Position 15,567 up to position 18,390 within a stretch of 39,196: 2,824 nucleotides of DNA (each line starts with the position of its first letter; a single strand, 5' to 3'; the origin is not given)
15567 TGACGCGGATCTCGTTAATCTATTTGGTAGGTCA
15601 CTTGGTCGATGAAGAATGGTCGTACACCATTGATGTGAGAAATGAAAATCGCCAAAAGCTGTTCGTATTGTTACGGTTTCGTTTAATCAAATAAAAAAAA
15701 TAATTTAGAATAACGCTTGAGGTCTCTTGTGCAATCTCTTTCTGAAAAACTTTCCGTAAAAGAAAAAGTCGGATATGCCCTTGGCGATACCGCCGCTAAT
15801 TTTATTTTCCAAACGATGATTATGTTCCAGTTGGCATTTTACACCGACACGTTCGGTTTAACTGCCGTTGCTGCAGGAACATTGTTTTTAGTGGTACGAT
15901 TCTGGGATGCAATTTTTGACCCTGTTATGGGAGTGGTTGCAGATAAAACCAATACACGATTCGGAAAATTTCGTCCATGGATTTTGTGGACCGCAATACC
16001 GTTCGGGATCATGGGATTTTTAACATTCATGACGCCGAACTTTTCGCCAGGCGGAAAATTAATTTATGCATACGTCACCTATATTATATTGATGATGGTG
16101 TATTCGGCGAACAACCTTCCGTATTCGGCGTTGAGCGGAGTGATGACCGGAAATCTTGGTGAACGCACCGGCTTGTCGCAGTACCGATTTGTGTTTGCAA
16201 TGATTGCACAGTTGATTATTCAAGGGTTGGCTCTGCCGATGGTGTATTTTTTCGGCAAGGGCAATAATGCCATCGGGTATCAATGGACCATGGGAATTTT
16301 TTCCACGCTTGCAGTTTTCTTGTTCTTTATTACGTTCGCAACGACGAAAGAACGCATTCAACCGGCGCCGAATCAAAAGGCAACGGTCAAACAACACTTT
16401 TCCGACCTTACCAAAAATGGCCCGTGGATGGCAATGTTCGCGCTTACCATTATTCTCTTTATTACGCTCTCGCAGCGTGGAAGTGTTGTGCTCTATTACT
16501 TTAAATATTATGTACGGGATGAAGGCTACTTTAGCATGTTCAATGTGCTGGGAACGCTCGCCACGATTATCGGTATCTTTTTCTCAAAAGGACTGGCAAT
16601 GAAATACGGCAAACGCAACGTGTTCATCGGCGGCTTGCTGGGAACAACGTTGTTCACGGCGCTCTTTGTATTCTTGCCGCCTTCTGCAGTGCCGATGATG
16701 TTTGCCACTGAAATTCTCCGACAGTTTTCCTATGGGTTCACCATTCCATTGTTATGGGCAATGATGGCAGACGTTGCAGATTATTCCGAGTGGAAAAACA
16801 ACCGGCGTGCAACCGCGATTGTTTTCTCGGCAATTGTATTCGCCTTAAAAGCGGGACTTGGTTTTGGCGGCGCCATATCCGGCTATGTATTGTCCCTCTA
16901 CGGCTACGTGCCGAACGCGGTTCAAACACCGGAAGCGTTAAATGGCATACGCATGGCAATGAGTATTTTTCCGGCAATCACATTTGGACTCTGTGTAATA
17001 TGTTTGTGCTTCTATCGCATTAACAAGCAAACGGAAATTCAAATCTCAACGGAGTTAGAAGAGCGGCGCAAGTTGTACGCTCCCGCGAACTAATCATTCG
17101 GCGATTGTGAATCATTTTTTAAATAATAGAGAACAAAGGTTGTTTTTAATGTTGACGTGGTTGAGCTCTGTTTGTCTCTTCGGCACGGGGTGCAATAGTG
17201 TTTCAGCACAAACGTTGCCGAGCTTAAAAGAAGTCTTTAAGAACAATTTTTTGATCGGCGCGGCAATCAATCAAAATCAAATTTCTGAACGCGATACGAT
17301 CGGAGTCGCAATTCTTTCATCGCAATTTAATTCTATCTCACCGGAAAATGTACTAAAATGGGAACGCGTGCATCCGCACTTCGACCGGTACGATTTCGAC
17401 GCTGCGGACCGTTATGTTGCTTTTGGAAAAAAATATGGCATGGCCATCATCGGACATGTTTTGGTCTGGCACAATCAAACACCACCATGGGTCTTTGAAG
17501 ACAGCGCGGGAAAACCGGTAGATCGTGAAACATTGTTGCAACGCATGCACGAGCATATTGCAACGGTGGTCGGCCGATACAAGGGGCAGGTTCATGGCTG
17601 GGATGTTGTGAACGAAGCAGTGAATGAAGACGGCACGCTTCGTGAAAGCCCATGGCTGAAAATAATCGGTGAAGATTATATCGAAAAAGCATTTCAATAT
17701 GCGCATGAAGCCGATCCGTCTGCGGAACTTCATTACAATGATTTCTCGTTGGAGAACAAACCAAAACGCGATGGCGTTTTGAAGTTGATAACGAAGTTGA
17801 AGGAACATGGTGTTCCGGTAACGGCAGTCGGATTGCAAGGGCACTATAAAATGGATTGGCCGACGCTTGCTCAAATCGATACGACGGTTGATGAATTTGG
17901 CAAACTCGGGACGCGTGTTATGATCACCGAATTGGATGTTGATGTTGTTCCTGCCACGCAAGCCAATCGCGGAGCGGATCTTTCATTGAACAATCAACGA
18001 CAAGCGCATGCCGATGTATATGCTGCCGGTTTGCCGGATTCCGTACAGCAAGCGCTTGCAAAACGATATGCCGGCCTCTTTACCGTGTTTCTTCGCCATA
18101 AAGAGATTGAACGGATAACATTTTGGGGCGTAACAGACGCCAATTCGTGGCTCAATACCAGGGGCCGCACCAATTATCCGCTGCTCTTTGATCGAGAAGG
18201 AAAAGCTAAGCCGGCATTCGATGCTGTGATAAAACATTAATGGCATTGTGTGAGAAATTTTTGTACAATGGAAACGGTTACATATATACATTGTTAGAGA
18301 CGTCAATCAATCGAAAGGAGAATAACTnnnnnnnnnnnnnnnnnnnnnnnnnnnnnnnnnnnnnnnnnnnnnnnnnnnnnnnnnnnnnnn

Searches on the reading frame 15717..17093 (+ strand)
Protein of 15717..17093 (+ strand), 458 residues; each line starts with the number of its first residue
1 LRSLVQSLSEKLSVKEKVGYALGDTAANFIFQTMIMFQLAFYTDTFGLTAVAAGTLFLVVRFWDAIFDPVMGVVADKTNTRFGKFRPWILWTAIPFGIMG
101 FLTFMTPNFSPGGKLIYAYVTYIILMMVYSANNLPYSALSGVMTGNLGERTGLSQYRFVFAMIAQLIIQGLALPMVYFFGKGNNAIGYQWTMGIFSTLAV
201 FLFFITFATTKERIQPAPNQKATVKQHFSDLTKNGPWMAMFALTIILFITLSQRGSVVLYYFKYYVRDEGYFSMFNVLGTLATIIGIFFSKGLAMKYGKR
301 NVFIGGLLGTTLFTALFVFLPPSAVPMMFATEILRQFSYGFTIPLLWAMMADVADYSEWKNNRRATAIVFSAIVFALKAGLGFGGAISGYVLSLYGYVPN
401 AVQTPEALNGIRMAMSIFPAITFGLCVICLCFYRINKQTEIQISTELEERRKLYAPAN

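Call 6: search_protein_families(library=pfam, proteins=[window:15717-17093:+])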
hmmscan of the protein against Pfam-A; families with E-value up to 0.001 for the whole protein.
window:15717-17093:+ (458 aa): 4 families
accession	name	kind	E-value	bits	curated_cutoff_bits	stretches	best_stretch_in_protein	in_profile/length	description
PF13347.12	MFS_2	-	5.9e-99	331.9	27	1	19-437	1-427/427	MFS/sugar transport protein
PF07690.21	MFS_1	-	1e-15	58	33.4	2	26-381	6-345/347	Major Facilitator Superfamily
PF12832.13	MFS_1_like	-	1.2e-07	31.6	25.2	1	41-393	24-363/373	MFS_1 like family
PF10960.13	Holin_BhlA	-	0.0009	19.6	22.6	0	188-233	8-53/70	BhlA holin family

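Call 12: search_protein_families(library=ncbifam, proteins=[window:15717-17093:+], max_evalue=0.01)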
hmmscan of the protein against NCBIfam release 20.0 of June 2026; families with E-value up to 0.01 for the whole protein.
window:15717-17093:+ (458 aa): 5 families
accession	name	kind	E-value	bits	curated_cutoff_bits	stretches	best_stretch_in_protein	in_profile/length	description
NF007237.0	PRK09669.1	subfamily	2.7e-130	435.1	610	1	9-453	3-448/461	putative symporter YagG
TIGR00792.1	gph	subfamily_domain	2.1e-125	418.8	231.35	1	17-450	1-437/437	glycoside-pentoside-hexuronide (GPH):cation symporter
NF008526.0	PRK11462.1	equivalog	5.1e-90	302.4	836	1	9-439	3-434/460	glycoside-pentoside-hexuronide family transporter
NF007353.0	PRK09848.1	equivalog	7.1e-88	295.4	528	1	10-452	3-446/457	glucuronide transporter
NF007749.0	PRK10429.1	equivalog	1.5e-74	251.5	456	1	11-453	2-453/473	melibiose:sodium transporter MelB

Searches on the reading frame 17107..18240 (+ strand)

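Call 6: search_protein_families(library=pfam, proteins=[window:17107-18240:+])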
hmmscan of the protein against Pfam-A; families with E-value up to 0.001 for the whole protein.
window:17107-18240:+ (377 aa): 1 family
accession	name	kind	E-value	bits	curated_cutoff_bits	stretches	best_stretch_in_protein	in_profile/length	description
PF00331.26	Glyco_hydro_10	-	3.1e-101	339.1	22.1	1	39-376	1-310/311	Glycosyl hydrolase family 10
